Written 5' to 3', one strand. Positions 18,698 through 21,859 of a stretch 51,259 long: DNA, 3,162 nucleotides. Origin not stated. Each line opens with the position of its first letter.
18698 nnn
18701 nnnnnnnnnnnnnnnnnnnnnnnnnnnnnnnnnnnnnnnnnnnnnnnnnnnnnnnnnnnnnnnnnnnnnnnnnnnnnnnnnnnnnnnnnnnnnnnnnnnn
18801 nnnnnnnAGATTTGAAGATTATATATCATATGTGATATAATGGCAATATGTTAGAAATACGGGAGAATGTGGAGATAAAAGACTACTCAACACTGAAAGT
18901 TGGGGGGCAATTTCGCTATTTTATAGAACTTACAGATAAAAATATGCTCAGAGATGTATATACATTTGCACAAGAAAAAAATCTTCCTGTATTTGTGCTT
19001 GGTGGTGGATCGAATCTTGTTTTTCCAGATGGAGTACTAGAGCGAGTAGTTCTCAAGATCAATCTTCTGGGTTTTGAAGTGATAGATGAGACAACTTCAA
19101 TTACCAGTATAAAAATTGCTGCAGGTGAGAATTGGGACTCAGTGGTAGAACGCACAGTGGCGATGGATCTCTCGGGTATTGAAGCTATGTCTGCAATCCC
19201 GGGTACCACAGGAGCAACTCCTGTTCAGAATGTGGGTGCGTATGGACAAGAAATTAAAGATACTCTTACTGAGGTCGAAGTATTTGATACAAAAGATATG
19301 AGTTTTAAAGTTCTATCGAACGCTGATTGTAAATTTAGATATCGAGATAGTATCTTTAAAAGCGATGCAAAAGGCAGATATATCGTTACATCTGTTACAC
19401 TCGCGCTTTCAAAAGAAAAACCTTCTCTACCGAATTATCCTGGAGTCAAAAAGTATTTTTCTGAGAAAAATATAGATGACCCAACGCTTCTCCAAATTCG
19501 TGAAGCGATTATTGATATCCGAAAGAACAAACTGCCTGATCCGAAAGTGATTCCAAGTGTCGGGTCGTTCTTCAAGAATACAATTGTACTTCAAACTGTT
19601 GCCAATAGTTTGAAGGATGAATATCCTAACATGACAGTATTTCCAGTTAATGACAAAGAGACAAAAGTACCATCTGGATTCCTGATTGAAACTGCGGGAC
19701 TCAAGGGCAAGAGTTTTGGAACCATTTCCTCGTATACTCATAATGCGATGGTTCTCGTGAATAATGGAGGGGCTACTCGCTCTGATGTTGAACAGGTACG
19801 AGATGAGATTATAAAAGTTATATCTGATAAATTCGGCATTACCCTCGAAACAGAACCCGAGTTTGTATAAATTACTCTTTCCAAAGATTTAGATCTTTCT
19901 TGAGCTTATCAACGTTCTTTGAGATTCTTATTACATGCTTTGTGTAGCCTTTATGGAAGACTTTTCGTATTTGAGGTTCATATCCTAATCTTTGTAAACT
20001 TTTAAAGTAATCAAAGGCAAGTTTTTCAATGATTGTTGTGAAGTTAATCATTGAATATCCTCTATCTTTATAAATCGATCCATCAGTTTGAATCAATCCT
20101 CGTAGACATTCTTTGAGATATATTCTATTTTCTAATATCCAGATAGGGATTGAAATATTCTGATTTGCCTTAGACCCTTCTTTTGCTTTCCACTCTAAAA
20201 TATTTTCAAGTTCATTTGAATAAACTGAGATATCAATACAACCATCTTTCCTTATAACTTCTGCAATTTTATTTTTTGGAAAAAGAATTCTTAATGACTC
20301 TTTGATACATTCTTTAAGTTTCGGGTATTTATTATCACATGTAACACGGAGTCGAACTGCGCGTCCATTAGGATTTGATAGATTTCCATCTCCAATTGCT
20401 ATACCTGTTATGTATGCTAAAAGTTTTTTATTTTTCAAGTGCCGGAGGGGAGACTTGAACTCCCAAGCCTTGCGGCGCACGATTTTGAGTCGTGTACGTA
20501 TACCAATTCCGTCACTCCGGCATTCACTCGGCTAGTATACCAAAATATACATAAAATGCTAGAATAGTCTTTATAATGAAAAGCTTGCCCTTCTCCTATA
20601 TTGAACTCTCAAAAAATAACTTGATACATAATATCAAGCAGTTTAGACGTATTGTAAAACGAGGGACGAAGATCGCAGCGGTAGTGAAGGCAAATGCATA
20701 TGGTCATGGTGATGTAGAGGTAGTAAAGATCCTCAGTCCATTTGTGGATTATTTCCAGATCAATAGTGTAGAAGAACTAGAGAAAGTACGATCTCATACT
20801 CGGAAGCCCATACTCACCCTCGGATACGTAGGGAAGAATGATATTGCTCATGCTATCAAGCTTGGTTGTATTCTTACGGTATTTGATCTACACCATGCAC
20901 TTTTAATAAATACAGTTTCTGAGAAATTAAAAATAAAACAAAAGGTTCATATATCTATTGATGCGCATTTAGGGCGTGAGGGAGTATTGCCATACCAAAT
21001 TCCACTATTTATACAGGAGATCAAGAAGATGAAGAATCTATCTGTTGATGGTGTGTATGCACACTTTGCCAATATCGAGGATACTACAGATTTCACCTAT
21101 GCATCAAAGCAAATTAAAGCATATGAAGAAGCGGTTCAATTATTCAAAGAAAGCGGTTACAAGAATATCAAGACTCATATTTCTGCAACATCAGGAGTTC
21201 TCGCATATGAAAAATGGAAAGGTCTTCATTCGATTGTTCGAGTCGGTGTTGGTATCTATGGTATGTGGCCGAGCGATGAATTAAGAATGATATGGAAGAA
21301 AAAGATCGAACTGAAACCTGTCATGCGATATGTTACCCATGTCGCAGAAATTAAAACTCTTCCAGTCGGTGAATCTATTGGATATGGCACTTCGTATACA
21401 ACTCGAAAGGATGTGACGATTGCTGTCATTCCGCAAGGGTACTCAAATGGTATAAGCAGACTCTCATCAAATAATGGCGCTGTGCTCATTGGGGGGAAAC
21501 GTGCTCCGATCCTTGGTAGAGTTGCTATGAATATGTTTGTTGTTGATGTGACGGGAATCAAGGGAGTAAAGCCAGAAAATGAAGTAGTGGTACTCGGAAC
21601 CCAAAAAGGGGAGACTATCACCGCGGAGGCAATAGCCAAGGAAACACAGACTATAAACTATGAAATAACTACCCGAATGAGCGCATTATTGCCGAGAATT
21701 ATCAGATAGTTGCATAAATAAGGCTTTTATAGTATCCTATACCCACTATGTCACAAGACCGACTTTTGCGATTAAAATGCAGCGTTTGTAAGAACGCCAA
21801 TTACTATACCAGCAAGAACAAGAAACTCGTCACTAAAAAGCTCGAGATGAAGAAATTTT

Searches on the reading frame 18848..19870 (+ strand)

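Call 86: search_protein_families(library=pfam, proteins=[window:18848-19870:+], max_evalue=0.001)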
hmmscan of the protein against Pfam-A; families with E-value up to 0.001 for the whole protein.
window:18848-19870:+ (340 aa): 2 families
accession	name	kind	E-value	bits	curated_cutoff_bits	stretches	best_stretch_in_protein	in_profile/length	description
PF02873.21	MurB_C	-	8.6e-21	74.4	27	1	216-340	1-99/99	UDP-N-acetylenolpyruvoylglucosamine reductase, C-terminal domain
PF01565.28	FAD_binding_4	-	4.5e-17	62.5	26.4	1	24-148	3-131/139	FAD binding domain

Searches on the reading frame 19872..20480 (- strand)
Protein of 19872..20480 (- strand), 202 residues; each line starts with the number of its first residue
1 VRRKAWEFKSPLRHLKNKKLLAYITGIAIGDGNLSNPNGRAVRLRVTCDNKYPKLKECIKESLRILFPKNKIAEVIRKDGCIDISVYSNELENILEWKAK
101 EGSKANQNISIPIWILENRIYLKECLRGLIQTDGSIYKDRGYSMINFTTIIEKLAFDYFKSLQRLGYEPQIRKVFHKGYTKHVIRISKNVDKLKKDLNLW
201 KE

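Call 86: search_protein_families(library=pfam, proteins=[window:19872-20480:-], max_evalue=0.001)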
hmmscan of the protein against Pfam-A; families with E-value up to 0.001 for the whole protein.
window:19872-20480:- (202 aa): 1 family
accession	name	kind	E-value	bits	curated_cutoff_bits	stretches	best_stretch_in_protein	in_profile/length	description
PF14528.11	LAGLIDADG_3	-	1e-10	42.2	22.5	1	124-184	5-64/82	LAGLIDADG-like domain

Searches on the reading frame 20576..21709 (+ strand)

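Call 86: search_protein_families(library=pfam, proteins=[window:20576-21709:+], max_evalue=0.001)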
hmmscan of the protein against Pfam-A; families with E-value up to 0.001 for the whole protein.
window:20576-21709:+ (377 aa): 2 families
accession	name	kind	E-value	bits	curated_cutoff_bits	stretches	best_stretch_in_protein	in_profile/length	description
PF01168.26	Ala_racemase_N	-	1.7e-46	159.1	24.1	1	13-230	3-218/220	Alanine racemase, N-terminal domain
PF00842.27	Ala_racemase_C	-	8.7e-40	135.7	25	1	249-375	1-126/127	Alanine racemase, C-terminal domain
